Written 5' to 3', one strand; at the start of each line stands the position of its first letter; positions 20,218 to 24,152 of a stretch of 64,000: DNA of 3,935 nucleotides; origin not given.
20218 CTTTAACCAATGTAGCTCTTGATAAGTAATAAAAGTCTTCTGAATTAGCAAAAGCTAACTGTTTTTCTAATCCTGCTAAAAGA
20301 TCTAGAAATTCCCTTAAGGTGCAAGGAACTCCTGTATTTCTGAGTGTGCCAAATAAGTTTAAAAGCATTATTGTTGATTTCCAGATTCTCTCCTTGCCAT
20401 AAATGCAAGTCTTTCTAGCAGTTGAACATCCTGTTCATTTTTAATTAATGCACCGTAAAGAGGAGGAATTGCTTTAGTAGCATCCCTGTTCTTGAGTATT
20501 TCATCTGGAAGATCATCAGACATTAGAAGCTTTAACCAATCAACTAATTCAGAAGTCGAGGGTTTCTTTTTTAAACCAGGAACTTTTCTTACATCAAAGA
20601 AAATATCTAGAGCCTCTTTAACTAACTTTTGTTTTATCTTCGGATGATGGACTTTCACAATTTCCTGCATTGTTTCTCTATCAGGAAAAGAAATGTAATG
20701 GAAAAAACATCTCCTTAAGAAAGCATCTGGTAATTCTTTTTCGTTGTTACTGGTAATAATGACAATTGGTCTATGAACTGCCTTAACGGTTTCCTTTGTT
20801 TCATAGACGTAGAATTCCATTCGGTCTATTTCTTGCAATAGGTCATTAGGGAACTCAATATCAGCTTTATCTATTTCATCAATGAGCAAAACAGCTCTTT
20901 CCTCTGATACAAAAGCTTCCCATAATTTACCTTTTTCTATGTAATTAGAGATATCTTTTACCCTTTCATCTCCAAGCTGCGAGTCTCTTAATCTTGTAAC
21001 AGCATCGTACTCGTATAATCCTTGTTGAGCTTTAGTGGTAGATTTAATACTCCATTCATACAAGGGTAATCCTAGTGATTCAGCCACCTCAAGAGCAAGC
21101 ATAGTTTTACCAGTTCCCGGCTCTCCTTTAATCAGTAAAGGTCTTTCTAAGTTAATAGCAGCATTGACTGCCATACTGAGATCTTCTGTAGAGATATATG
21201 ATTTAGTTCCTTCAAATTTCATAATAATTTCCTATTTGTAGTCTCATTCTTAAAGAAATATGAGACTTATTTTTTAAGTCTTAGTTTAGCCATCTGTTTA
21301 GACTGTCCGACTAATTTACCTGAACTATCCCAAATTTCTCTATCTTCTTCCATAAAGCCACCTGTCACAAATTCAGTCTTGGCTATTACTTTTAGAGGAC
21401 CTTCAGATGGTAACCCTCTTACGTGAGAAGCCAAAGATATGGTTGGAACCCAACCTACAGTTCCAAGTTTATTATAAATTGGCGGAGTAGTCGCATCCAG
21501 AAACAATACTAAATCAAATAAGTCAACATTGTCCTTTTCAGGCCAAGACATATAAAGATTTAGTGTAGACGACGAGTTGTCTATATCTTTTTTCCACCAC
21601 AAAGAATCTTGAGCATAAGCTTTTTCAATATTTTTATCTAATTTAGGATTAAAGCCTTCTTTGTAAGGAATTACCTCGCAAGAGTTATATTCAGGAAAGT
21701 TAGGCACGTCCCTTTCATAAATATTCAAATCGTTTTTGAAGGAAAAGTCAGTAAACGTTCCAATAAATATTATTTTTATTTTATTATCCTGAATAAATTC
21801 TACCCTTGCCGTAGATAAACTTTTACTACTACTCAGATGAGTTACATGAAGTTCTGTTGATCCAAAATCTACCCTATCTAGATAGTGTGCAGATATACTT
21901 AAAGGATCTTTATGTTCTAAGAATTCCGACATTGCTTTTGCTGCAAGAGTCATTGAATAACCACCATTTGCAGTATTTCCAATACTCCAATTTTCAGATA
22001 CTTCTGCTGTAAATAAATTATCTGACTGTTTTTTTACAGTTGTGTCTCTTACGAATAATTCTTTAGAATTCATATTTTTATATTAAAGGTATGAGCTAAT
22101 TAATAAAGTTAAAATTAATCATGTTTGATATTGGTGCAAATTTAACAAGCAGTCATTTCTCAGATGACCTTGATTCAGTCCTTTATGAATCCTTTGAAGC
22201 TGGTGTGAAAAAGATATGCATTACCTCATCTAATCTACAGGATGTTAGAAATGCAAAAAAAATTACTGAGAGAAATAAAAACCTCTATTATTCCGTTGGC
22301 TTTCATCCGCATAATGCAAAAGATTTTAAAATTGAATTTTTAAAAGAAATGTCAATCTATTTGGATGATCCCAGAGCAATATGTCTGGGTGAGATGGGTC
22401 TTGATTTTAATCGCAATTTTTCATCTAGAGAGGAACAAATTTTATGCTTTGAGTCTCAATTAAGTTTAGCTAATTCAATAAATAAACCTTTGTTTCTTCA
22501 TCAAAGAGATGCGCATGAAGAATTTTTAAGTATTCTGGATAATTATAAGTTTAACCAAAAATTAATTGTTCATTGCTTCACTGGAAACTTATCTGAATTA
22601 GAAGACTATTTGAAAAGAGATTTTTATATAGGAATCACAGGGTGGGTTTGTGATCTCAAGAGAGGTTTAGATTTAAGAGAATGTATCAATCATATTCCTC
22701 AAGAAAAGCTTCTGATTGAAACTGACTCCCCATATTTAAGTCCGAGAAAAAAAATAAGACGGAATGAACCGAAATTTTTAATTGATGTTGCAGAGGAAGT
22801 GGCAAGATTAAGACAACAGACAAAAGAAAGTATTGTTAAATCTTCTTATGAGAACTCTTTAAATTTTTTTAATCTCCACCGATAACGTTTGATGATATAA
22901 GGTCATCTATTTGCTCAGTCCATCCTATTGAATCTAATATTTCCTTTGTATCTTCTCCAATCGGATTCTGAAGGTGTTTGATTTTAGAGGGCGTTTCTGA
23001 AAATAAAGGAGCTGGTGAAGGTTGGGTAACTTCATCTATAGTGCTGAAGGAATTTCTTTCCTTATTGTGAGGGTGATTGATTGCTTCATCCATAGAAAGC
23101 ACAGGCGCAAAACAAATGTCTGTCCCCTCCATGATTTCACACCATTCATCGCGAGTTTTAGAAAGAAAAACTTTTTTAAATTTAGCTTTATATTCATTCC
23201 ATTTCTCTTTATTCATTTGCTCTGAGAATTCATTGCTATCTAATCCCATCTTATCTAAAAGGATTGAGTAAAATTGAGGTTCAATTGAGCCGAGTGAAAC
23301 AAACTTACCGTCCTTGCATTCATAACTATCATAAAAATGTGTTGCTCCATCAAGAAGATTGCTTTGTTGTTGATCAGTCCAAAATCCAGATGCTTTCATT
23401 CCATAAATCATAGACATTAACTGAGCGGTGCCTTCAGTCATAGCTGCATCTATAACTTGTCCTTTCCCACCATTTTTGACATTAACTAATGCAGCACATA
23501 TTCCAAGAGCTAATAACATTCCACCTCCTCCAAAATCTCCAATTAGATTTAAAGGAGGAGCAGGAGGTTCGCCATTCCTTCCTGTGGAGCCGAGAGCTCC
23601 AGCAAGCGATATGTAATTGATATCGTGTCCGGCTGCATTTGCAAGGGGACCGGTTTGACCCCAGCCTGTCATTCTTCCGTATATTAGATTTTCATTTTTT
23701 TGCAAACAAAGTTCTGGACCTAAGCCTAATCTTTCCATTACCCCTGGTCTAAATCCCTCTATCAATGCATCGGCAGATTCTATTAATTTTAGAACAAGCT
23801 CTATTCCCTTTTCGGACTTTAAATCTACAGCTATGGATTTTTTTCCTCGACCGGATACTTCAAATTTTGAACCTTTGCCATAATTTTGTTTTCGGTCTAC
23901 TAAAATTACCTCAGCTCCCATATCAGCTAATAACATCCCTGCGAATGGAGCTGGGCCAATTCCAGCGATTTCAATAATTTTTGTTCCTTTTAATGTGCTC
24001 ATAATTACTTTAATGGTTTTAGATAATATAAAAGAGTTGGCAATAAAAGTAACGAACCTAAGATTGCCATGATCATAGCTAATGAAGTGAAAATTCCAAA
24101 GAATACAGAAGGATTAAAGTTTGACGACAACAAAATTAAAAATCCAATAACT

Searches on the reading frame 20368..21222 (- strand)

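Call 14: search_protein_families(library=pfam, proteins=[window:20368-21222:-], max_evalue=0.001)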
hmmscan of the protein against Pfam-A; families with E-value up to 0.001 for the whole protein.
window:20368-21222:- (284 aa): 7 families
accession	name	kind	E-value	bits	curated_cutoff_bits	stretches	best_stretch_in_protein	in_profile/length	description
PF00004.35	AAA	-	2e-13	51.3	21.2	1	29-176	1-126/131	ATPase family associated with various cellular activities (AAA)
PF07728.20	AAA_5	-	2.1e-12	47.7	22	1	28-171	1-138/139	AAA domain (dynein-related subfamily)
PF07724.20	AAA_2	-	4.1e-10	40.4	27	1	30-182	7-137/166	AAA domain (Cdc48 subfamily)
PF13401.12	AAA_22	-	2.1e-06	28.5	27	1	27-132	6-104/130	AAA domain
PF00158.32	Sigma54_activat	-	4.1e-06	27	20.2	0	13-46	9-42/168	Sigma-54 interaction domain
PF13191.12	AAA_16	-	0.00049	21.1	32.6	0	27-61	25-63/167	AAA ATPase domain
PF13245.12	AAA_19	-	0.00054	20.6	25.1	0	18-134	4-116/134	AAA domain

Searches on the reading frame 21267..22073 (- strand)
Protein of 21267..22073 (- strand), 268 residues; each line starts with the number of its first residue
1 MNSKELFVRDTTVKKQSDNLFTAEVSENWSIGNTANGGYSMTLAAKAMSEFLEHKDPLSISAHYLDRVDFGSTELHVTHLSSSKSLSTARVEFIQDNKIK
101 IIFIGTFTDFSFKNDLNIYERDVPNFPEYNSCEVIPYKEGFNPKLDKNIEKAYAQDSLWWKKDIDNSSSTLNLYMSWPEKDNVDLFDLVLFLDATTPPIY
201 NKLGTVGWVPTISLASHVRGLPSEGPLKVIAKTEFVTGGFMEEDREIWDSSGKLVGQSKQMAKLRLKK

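Call 14: search_protein_families(library=pfam, proteins=[window:21267-22073:-], max_evalue=0.001)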
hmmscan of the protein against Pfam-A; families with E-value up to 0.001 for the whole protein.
window:21267-22073:- (268 aa): 2 families
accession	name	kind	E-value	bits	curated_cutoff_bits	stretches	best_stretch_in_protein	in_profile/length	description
PF20789.3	4HBT_3C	-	5.4e-16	59.5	24.1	1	131-262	3-138/140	Acyl-CoA thioesterase C-terminal domain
PF13622.12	4HBT_3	-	1.2e-14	54.7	24.3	1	26-107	2-80/83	Acyl-CoA thioesterase N-terminal domain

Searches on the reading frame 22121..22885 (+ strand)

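Call 30: search_protein_families(library=pfam, proteins=[window:22121-22885:+], max_evalue=0.0001)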
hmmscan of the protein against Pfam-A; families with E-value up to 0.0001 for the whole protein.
window:22121-22885:+ (254 aa): 1 family
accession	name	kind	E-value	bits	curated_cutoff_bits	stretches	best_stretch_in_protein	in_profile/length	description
PF01026.27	TatD_DNase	-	5.1e-67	226.4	27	1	2-251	1-253/253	TatD related DNase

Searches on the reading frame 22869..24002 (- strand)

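Call 30: search_protein_families(library=pfam, proteins=[window:22869-24002:-], max_evalue=0.0001)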
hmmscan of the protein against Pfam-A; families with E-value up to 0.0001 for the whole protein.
window:22869-24002:- (377 aa): 1 family
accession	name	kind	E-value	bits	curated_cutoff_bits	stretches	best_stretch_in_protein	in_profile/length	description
PF02515.22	CoA_transf_3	-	3.1e-84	283.6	23.3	1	4-352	1-366/366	CoA-transferase family III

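Call 61: search_protein_families(library=ncbifam, proteins=[window:22869-24002:-], max_evalue=1e-10)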
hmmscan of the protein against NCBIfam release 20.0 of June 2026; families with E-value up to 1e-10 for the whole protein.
window:22869-24002:- (377 aa): 6 families
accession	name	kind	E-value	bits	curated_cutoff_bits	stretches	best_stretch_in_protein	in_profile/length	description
NF052585.1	SucGlutTfsCaiB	equivalog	7.8e-34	116.9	750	1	3-359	7-388/394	succinate--glutarate CoA-transferase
NF003809.0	PRK05398.1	subfamily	4.5e-33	114.4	442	1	3-195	4-207/416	formyl-CoA transferase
NF041294.1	Scnl_mescCoAtase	equivalog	3.5e-32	112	700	1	1-324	1-342/381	succinyl-CoA:mesaconate CoA-transferase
NF008511.0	PRK11430.1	equivalog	1.3e-31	110.1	522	1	5-324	11-343/381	CoA:oxalate CoA-transferase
TIGR03253.1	oxalate_frc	equivalog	5.6e-31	107.7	504.2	1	3-195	3-206/416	formyl-CoA transferase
NF002914.1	PRK03525.1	equivalog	3.2e-28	98.8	413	1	10-372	20-395/400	L-carnitine CoA-transferase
